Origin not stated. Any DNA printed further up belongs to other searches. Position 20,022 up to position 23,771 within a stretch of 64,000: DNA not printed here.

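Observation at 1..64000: Hyper-abundant, orientation-neutral DNA word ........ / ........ (87 core copies in 64 kb)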

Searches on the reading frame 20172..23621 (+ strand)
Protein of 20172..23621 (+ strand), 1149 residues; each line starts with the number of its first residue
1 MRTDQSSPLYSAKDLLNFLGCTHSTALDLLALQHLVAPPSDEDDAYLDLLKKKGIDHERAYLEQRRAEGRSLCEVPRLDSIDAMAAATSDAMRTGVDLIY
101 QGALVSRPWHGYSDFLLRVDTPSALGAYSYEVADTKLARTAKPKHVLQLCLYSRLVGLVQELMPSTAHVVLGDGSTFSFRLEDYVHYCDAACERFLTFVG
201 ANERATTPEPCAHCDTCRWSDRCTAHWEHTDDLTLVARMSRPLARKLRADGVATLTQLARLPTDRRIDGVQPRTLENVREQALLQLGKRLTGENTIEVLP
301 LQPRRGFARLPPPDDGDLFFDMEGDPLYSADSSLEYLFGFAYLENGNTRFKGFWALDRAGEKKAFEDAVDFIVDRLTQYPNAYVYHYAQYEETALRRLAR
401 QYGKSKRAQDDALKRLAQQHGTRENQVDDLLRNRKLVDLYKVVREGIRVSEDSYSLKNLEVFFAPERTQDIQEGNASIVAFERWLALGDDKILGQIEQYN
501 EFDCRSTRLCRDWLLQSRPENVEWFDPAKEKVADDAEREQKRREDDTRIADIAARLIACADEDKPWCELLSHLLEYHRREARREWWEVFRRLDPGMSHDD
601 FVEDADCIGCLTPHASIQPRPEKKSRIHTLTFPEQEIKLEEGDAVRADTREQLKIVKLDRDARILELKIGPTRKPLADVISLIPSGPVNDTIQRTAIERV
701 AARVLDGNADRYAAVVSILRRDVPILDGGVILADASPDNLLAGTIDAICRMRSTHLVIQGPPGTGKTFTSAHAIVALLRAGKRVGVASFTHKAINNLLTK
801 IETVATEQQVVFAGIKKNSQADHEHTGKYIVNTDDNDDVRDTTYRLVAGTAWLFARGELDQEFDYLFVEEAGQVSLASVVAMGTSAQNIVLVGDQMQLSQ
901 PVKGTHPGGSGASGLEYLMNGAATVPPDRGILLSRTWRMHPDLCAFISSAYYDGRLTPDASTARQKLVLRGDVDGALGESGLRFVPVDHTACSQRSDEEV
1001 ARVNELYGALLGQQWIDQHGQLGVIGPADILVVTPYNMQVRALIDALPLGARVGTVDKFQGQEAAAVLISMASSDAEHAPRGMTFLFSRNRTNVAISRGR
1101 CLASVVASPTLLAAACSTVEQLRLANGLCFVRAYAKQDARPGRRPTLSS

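Call 7: search_protein_families(library=pfam, proteins=[window:20172-23621:+])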
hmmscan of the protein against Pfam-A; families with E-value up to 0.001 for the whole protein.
window:20172-23621:+ (1149 aa): 8 families
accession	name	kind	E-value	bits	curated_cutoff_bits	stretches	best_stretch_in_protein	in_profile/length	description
PF13482.12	RNase_H_2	-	7.8e-26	91.4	22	1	318-514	1-164/165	RNase_H superfamily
PF13087.12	AAA_12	-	1.1e-22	81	27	1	927-1108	14-193/195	AAA domain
PF13086.12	AAA_11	-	1e-10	42.3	27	1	754-803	17-74/257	AAA domain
PF13604.12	AAA_30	-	1.7e-10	41.4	27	1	745-900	10-130/191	AAA domain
PF13245.12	AAA_19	-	3.9e-09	37.2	25.1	1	751-898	9-129/134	AAA domain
PF00580.27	UvrD-helicase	-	0.0002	21.6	23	1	747-809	8-73/271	UvrD/REP helicase N-terminal domain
PF24883.2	NPHP3_N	-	0.00027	21.6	24.8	0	753-792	22-61/164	Nephrocystin 3, N-terminal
PF04851.21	ResIII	-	0.00068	20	22.5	0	751-833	21-106/164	Type III restriction enzyme, res subunit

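Call 78: search_protein_families(library=padloc, proteins=[window:20172-23621:+], max_evalue=0.00001)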
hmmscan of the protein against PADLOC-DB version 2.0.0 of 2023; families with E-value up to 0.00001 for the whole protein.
window:20172-23621:+ (1149 aa): 5 families
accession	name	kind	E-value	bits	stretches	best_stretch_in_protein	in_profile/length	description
PDLC03920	MkoA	-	5.6e-42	142.1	2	932-1124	889-1090/1112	-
PDLC03921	MkoA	-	2.7e-22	76.3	2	843-1102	1274-1560/1607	-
PDLC03924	MkoC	-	6.2e-19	65.6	1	928-1115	768-950/1136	-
PDLC02895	DpdJ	-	1.8e-11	39.6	1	844-1123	174-468/2112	DpdJ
PDLC05009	PDC-S37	-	2.1e-07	27.2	0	752-784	307-339/1550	-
